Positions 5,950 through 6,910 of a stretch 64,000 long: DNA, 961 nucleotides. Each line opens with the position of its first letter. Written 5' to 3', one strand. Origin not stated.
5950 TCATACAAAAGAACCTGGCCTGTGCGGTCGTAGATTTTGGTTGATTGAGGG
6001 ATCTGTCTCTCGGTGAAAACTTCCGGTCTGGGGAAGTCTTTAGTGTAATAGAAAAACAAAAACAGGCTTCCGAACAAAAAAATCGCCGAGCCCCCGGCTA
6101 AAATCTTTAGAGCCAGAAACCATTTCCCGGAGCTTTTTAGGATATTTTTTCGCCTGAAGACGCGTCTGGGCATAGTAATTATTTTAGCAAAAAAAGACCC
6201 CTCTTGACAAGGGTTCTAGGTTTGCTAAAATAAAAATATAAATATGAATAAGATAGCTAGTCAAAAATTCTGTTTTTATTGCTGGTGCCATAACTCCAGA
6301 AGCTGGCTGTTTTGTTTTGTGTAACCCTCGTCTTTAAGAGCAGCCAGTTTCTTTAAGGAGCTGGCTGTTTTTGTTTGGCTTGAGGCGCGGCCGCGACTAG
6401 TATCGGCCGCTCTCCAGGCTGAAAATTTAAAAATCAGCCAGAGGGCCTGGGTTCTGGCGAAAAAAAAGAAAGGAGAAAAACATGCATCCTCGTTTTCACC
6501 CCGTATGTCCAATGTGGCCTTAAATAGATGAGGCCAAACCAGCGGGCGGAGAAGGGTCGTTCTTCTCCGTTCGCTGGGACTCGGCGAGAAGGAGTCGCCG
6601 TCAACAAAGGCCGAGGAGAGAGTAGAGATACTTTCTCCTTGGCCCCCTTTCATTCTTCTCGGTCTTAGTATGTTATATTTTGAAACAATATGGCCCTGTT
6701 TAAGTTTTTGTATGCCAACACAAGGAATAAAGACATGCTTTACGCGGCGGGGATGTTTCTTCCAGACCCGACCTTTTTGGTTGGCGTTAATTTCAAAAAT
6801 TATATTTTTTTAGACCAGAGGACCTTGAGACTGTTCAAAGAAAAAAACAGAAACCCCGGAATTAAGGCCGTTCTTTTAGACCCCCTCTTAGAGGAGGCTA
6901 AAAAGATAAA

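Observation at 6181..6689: A 500-nt gene-free region: consensus promoter, Cys-rich mini-ORF, alternative hairpins, then three GC-rich stem-loops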

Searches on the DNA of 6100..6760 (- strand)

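Call 4: search_rna_families(source=window, start=6100, end=6760, threshold=evalue, max_evalue=10, show_alignments=4)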
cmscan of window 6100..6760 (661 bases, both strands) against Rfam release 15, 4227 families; matches with E-value up to 10: 18.
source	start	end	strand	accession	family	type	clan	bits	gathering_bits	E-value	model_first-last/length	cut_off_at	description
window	6211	6372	+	RF02618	SSRC34_2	Gene; sRNA;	-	29.6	48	0.0091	1-125/125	no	Streptococcus sRNA 34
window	6216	6298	+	RF01492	rli28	Gene; sRNA;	-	23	45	1.2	1-186/186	no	Listeria sRNA rli28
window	6539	6578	+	RF03579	mir-2058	Gene; miRNA;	-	22.2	90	0.14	1-72/72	no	mir-2058 microRNA precursor family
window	6178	6375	+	RF00515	PyrR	Cis-reg;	-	22.1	54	1.3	1-115/115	no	PyrR binding site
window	6365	6433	+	RF03516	MIR5229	Gene; miRNA;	-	21.5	80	0.085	1-87/87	no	MIR5229 microRNA precursor family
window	6236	6374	+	RF00506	Thr_leader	Cis-reg; leader;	-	20.8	55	0.21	1-118/118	no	Threonine operon leader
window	6453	6500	-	RF02454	ncr982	Gene; sRNA;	-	20.7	50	2.2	1-79/79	no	Bacillus sRNA ncr982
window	6177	6278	+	RF02434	SpF39_sRNA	Gene; sRNA;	-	19.6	60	10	1-109/109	no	Streptococcus sRNA SpF39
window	6605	6649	+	RF00710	mir-44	Gene; miRNA;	-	19.1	54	0.13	1-88/88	no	mir-44 microRNA precursor family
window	6243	6371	+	RF02713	MCS4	Gene; sRNA;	-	18.5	56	4.9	1-123/123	no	Mycoplasma sRNA MCS4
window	6283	6369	+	RF03573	mir-1954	Gene; miRNA;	-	17.5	99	0.78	1-82/82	no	mir-1954 microRNA precursor family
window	6178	6234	-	RF04157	MIR9486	Gene; miRNA;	-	17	100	1.6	29-92/119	no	MIR9486 microRNA precursor family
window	6606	6650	+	RF03560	mir-3926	Gene; miRNA;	-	16.8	82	4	1-63/63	no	mir-3926 microRNA precursor family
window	6587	6658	-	RF00622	CPEB3_ribozyme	Gene; ribozyme;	-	16.1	35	0.22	1-78/78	no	Mammalian CPEB3 ribozyme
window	6189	6249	-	RF01859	Phe_leader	Cis-reg; leader;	-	15.8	55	8.3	1-125/125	no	Phenylalanine leader peptide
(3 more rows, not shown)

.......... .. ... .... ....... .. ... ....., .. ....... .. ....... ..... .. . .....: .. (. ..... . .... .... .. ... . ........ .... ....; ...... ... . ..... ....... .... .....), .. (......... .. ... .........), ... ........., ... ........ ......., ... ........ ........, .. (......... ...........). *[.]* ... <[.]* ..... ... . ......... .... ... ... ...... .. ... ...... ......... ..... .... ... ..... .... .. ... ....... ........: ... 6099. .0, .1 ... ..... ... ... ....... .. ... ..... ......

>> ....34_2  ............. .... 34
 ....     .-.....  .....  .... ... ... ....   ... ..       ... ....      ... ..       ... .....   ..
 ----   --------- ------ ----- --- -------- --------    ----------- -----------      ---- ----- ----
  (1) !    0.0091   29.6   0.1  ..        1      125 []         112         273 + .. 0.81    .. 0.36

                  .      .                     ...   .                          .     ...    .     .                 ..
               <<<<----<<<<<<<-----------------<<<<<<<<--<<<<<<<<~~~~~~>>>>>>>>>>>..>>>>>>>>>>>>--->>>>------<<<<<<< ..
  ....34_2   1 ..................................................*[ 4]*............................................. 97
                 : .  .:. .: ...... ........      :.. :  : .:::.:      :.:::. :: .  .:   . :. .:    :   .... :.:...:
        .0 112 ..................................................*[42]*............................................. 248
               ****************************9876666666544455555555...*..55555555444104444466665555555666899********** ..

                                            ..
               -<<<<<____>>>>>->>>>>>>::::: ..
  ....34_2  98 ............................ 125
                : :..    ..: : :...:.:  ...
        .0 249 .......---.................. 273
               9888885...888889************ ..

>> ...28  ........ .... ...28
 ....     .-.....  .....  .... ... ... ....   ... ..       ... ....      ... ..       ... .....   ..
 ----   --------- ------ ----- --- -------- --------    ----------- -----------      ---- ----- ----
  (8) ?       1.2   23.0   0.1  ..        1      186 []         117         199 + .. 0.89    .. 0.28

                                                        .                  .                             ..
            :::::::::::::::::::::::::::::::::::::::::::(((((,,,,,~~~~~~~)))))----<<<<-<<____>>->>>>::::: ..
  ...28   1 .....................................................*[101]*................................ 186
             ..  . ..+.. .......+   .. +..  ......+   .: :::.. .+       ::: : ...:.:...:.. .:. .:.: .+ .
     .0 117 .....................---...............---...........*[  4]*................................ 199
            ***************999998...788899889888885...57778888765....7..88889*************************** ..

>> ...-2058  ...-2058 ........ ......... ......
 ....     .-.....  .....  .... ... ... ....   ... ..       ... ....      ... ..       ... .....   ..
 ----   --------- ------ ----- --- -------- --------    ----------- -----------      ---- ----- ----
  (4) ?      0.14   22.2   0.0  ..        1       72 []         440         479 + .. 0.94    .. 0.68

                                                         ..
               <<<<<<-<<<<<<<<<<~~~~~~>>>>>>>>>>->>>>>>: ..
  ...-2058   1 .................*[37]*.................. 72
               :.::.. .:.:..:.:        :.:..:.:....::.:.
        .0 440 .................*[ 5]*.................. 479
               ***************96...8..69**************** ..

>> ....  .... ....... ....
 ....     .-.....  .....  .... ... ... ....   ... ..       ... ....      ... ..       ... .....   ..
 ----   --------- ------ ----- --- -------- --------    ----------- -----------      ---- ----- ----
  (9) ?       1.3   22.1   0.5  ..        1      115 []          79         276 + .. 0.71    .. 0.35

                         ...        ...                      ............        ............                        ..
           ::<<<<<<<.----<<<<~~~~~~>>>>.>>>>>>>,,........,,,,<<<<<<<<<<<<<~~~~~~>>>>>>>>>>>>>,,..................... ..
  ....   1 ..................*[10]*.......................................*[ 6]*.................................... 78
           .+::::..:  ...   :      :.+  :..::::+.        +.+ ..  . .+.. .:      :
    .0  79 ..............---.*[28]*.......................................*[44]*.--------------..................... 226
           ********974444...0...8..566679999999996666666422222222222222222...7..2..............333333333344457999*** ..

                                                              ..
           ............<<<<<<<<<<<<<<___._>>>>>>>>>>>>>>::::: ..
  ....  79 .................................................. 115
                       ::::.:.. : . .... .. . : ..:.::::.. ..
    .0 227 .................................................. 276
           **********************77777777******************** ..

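Call 71: search_rna_families(source=L033, start=3100, end=3700, threshold=evalue, max_evalue=1)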
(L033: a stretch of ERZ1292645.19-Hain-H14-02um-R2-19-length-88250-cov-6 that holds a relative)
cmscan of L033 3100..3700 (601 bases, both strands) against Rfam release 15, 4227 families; matches with E-value up to 1: 2.
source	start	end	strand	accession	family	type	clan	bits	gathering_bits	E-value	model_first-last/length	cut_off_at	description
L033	3460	3567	-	RF02579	tsr26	Gene; sRNA;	-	22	141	0.68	1-122/122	no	S. aureus tsr26 small RNA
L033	3130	3256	-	RF02344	ar14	Gene; sRNA;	-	18.8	58.8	0.29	1-123/123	no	Alphaproteobacterial ar14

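Call 73: build_rna_model(alignment_id=A4, structure=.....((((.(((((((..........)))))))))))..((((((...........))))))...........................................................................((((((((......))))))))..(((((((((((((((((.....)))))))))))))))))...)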
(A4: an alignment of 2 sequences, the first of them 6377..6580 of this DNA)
Model R1 built from alignment A4 (2 sequences, 204 columns); structure: as given.
model positions 204; base pairs 42; branch points 3; effective number of sequences 0.8; information 0.59 bits per position. Calibrated on 0.2 Mb of random sequence (short: E-values are rough).
structure used (alignment columns):
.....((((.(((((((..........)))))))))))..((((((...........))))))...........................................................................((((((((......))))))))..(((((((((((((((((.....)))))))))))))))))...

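Call 74: search_with_rna_model(model_id=R1, sources=[window, L033, L035, L017, L023, L024, L028, L032, L057, L071, L074, L075, L078, L079, L080, L081, L085, L090, L094, L097, L098, L100, L101, L102, L012, L014, L016, L103, L104, L105, L019, L021, L029, L036, L038, L049], max_evalue=10, make_alignment=true, show_alignments=3)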
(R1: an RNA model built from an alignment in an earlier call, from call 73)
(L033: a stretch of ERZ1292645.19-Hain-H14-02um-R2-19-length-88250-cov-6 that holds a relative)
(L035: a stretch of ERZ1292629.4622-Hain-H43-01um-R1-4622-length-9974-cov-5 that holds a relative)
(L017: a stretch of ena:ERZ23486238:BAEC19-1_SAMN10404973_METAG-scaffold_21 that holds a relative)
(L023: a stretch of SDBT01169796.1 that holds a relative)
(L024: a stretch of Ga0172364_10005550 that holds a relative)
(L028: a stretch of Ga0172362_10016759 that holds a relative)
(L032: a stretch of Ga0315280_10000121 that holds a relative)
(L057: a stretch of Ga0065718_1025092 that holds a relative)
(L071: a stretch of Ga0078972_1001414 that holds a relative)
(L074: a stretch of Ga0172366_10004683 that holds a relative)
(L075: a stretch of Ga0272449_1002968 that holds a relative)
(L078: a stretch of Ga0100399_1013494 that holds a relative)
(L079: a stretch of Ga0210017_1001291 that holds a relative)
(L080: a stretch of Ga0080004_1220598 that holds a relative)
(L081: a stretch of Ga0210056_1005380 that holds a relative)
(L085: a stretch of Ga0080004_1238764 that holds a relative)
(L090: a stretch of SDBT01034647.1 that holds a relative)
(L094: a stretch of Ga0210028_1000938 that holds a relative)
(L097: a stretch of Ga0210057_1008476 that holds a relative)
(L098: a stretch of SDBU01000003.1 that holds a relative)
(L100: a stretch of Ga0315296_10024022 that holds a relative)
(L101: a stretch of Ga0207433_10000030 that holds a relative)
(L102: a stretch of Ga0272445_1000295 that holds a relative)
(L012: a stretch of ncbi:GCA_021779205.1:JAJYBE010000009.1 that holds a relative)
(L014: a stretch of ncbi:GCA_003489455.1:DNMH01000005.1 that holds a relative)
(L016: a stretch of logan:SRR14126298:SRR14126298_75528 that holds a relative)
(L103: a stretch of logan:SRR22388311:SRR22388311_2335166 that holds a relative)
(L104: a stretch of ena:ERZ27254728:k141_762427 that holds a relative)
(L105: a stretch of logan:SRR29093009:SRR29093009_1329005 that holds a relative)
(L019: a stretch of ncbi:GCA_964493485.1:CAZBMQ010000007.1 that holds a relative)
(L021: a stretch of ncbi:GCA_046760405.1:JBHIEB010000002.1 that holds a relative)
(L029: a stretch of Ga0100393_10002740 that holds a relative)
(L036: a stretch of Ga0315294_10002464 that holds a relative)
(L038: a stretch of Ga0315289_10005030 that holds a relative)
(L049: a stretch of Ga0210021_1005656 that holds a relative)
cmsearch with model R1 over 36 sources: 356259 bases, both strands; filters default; matches with E-value up to 10: 6.
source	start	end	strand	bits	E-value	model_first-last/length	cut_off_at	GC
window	6377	6580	+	271.5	1.6e-89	1-204/204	no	0.53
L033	3270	3474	-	75.2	3.2e-23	1-204/204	no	0.49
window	6539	6577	-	19.9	0.00015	163-201/204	no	0.67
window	6330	6420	-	18.3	0.0005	1-204/204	no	0.55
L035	701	868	-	16.5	0.0021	1-204/204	no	0.48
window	46110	46235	+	12.6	0.043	1-204/204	no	0.4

Alignment A5: 6 matches aligned to the model, 283 columns, each read 5' to 3' on its own strand. Consensus structure (alignment columns), stored with it:
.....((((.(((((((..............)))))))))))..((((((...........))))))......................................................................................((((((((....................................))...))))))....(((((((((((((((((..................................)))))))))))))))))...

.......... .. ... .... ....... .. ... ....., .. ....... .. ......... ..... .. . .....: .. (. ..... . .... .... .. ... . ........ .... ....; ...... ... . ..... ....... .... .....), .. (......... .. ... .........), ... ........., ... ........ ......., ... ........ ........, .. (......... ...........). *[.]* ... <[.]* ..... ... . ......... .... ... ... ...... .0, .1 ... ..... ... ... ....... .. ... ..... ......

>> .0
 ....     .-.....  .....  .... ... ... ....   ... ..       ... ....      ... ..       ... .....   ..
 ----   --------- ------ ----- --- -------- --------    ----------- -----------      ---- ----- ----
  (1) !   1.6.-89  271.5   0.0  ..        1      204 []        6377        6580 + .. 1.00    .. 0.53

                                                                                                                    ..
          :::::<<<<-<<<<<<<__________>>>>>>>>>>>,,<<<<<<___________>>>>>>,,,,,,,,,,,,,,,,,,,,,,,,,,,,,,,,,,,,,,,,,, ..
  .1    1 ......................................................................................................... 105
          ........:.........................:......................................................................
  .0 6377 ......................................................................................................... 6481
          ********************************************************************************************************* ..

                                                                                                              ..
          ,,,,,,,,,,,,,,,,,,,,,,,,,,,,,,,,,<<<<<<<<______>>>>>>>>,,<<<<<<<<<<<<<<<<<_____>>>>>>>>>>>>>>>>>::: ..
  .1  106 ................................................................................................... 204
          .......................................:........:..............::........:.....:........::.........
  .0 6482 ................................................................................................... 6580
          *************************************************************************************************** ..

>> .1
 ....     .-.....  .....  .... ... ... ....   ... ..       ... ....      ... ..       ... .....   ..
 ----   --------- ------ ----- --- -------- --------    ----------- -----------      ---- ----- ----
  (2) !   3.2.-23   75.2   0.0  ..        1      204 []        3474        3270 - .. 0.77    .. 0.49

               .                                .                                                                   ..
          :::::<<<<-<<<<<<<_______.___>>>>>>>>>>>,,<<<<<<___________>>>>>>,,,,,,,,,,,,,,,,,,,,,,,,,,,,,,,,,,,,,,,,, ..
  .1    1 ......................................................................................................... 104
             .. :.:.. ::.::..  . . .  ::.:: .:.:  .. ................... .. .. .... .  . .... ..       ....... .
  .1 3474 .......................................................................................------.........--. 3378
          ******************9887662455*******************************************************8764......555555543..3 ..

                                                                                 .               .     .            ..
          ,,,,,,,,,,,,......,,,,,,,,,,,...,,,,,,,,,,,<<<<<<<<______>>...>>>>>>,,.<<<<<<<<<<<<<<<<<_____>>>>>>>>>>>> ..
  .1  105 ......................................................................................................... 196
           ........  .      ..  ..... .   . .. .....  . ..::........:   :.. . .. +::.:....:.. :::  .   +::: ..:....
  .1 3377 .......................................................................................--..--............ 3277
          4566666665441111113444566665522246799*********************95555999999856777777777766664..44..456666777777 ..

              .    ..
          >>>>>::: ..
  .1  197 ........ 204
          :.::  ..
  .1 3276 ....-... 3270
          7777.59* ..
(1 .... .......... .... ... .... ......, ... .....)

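Call 75: search_with_rna_model(model_id=R1, sources=[window, L033], max_evalue=1e-10, make_alignment=true)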
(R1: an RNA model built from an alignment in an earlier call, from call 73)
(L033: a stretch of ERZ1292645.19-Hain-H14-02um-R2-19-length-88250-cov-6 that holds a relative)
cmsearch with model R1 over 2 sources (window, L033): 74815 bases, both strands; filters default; matches with E-value up to 1e-10: 2.
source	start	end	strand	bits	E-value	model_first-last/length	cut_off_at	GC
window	6377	6580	+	271.5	3.5e-90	1-204/204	no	0.53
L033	3270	3474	-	75.2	6.6e-24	1-204/204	no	0.49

Alignment A6: 2 matches aligned to the model, 218 columns, each read 5' to 3' on its own strand. Consensus structure (alignment columns), stored with it:
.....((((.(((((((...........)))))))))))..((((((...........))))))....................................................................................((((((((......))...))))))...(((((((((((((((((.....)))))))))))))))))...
